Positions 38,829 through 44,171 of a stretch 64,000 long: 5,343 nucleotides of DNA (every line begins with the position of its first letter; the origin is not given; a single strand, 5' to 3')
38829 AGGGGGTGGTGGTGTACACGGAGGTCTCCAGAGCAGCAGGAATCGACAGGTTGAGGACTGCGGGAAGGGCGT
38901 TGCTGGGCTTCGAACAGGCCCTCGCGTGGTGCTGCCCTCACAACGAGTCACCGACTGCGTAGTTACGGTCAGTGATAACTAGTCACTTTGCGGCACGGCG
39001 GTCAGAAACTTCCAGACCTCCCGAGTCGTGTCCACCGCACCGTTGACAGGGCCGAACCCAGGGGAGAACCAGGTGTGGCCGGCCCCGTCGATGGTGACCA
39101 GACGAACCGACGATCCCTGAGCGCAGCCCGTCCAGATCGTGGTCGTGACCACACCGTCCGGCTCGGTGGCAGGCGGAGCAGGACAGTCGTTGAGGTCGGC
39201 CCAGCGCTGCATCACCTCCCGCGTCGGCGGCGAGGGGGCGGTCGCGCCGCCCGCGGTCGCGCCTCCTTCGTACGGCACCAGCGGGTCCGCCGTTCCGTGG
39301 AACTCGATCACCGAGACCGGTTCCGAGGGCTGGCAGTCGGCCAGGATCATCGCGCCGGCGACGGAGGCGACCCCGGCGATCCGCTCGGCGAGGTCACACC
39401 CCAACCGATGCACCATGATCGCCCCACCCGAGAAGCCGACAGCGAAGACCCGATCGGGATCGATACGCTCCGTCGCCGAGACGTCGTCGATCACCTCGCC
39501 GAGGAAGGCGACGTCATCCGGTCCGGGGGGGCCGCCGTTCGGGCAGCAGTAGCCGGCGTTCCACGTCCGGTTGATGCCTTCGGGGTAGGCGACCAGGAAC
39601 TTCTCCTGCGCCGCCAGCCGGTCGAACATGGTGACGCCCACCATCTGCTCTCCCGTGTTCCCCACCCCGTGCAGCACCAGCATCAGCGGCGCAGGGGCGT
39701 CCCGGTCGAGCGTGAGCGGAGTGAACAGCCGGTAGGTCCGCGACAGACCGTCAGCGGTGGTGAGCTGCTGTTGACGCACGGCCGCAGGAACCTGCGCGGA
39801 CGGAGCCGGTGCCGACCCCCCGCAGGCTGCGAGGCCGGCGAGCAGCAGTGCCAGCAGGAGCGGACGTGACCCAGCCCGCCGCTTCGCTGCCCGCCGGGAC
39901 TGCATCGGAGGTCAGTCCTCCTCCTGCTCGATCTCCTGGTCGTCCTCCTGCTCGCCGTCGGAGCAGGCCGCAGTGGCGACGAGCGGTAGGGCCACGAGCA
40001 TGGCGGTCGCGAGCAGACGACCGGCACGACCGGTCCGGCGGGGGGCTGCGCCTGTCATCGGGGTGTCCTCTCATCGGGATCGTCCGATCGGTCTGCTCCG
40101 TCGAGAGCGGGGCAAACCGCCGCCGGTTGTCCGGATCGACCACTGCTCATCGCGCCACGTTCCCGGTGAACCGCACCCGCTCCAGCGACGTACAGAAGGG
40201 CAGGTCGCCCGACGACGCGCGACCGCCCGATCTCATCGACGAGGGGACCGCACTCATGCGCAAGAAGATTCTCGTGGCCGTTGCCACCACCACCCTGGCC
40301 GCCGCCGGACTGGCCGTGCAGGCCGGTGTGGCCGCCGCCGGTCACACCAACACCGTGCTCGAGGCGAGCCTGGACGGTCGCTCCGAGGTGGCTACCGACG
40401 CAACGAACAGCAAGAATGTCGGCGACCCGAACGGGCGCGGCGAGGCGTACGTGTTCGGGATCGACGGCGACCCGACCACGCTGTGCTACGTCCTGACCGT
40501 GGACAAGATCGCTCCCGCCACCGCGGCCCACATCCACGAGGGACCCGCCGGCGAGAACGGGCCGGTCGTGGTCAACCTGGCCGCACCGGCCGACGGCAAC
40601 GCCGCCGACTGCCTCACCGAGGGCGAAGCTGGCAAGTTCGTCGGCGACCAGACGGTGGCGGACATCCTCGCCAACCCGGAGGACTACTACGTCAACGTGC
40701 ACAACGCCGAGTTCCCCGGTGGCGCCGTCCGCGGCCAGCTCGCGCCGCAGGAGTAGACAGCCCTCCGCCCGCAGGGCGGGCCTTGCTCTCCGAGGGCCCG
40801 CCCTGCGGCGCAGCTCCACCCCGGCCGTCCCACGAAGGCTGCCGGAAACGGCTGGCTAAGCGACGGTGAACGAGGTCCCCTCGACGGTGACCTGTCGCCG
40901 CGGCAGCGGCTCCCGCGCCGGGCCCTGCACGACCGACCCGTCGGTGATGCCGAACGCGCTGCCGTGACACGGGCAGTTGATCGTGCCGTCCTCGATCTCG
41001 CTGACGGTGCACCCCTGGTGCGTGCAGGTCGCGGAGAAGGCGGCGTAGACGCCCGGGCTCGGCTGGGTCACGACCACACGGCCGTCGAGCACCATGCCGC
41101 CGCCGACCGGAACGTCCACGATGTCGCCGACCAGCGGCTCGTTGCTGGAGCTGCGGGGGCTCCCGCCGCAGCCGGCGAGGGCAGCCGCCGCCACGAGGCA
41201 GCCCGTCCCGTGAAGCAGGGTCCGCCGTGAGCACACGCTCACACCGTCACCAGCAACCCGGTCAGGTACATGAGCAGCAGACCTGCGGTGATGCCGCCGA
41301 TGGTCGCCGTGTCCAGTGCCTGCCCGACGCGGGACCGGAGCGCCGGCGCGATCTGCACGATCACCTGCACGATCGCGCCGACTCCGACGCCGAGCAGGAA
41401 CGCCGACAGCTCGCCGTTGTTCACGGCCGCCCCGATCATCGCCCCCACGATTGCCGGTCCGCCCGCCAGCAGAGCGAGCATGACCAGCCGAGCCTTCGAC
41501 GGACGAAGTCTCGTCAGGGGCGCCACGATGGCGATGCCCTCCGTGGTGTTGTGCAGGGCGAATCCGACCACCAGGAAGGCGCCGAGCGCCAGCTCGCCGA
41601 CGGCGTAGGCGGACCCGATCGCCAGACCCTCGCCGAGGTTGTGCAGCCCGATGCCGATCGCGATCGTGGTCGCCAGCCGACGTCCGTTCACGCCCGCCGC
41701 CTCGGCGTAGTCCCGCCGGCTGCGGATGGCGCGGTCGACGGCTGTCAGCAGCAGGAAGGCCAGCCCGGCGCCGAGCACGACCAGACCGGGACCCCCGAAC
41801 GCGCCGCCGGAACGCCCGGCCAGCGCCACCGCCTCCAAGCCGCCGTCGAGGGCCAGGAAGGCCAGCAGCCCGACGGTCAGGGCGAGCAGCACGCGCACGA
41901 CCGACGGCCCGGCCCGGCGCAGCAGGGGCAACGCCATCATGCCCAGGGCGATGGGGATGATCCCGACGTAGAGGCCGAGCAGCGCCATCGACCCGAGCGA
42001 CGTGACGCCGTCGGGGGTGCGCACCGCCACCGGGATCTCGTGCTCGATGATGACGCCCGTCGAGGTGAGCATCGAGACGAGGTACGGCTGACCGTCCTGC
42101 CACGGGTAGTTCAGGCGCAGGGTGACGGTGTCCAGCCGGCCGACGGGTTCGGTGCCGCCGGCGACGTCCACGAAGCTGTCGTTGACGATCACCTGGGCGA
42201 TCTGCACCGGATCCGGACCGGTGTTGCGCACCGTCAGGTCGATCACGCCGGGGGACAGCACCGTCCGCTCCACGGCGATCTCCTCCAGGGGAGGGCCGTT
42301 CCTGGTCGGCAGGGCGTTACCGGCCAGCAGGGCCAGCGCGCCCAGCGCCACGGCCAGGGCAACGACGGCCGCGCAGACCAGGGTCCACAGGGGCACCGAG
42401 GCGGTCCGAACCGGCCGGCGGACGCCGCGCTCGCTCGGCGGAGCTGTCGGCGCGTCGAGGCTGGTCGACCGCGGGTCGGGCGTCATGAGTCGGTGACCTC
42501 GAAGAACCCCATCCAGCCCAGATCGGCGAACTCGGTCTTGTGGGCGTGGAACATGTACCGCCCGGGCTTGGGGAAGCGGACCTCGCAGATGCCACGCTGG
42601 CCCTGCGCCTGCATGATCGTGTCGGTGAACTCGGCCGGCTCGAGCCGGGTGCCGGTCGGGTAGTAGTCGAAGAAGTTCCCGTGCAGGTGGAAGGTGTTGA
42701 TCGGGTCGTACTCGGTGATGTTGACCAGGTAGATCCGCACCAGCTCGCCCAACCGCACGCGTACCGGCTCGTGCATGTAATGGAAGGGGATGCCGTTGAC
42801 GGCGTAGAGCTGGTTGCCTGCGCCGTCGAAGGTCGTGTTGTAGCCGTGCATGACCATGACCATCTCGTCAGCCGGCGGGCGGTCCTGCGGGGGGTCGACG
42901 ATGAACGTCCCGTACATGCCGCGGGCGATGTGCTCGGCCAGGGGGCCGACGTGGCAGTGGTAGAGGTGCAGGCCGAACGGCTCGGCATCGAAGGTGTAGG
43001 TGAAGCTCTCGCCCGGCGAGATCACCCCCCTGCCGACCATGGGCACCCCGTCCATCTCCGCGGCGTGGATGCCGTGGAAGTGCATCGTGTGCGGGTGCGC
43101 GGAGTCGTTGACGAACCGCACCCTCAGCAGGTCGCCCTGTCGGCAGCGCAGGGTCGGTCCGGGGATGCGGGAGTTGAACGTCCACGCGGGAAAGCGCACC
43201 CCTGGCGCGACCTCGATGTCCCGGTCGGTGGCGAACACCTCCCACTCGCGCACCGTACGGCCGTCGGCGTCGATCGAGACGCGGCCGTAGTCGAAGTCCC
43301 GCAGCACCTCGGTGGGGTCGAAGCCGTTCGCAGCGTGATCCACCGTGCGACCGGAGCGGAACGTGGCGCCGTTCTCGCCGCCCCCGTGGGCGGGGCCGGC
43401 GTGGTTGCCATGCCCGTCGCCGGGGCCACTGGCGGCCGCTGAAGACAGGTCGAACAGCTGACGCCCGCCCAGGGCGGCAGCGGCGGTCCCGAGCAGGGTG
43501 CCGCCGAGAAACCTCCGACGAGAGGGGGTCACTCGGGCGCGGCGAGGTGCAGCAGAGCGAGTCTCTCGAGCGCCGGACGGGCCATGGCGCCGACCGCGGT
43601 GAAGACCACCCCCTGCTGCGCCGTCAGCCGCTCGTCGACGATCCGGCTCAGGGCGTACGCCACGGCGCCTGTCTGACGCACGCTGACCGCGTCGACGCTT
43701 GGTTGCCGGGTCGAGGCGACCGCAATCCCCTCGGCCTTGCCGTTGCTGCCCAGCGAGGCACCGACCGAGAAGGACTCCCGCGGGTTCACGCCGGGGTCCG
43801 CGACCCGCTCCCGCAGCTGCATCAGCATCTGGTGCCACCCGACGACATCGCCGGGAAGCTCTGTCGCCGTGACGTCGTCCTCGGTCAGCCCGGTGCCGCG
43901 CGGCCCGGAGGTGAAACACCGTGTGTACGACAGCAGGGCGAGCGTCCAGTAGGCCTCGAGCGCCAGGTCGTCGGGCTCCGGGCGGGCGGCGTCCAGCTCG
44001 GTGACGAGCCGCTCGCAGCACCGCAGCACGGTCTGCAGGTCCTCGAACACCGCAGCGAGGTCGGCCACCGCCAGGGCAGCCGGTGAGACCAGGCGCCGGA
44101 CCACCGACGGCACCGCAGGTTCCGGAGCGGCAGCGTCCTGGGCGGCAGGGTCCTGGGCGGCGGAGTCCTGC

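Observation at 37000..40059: Candidate surface-matrix gene module: lipoprotein esterase, small LPFTG-tail protein, processive GT2 synthase, then the giant secreted protein, all co-directional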

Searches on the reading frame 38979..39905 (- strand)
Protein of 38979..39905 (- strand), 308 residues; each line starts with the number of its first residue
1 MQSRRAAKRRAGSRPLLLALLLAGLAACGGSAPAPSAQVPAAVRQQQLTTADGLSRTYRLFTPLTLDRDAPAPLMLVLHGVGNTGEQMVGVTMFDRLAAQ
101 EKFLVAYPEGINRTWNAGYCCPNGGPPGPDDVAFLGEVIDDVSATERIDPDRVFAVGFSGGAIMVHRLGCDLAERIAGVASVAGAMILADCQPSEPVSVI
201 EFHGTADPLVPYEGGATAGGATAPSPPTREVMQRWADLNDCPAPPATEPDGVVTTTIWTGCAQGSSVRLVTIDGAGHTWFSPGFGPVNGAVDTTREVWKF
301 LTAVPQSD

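Call 6: search_protein_families(library=pfam, proteins=[window:38979-39905:-], max_evalue=0.01)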
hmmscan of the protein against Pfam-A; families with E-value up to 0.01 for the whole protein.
window:38979-39905:- (308 aa): 4 families
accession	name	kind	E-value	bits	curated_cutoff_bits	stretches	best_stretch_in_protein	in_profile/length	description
PF02230.22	Abhydrolase_2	-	4.3e-11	43.5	23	1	142-217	96-177/217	Phospholipase/Carboxylesterase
PF10503.15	Esterase_PHB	-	3.2e-06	27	23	1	72-183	16-129/219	Esterase PHB depolymerase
PF00561.26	Abhydrolase_1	-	0.00076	19.6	25.8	1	121-239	39-150/245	alpha/beta hydrolase fold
PF07859.19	Abhydrolase_3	-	0.0036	17.5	25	0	139-177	60-101/210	alpha/beta hydrolase fold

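Call 7: search_protein_families(library=ncbifam, proteins=[window:38979-39905:-], max_evalue=0.01)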
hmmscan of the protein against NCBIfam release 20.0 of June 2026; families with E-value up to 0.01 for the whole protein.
window:38979-39905:- (308 aa): 4 families
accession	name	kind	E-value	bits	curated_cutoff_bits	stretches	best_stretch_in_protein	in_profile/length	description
NF050058.1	e_dPHAscl_type1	hypoth_equivalog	2.2e-47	161.9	150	1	53-300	5-275/276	extracellular catalytic domain type 1 short-chain-length polyhydroxyalkanoate depolymerase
TIGR01840.1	esterase_phb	subfamily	3.9e-16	59.2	107.85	1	61-187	4-131/213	PHB depolymerase family esterase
NF050059.1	e_dPHAscl_type2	hypoth_equivalog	0.00019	20.9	280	0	44-113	191-266/305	extracellular catalytic domain type 2 short-chain-length polyhydroxyalkanoate depolymerase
NF008525.0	PRK11460.1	equivalog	0.0051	16.1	191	0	70-92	14-36/232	esterase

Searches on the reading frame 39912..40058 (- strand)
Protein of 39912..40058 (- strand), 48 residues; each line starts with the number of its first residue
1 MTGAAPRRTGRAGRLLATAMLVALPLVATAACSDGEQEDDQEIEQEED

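Call 6: search_protein_families(library=pfam, proteins=[window:39912-40058:-], max_evalue=0.01)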
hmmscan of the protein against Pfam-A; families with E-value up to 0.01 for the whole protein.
window:39912-40058:- (48 aa): 0 families

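Call 7: search_protein_families(library=ncbifam, proteins=[window:39912-40058:-], max_evalue=0.01)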
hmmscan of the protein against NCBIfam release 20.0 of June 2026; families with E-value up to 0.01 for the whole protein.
window:39912-40058:- (48 aa): 0 families

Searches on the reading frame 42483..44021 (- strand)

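Call 6: search_protein_families(library=pfam, proteins=[window:42483-44021:-], max_evalue=0.01)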
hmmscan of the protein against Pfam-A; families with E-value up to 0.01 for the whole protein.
window:42483-44021:- (512 aa): 3 families
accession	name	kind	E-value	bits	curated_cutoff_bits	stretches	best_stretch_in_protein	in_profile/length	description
PF07732.21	Cu-oxidase_3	-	2.3e-26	92.7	21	1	269-379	7-118/119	Multicopper oxidase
PF07731.20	Cu-oxidase_2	-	3.5e-25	88.8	20.4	3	383-510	4-134/137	Multicopper oxidase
PF00127.26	Copper-bind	-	0.0013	19.6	21.2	1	301-375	27-98/99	Copper binding proteins, plastocyanin/azurin family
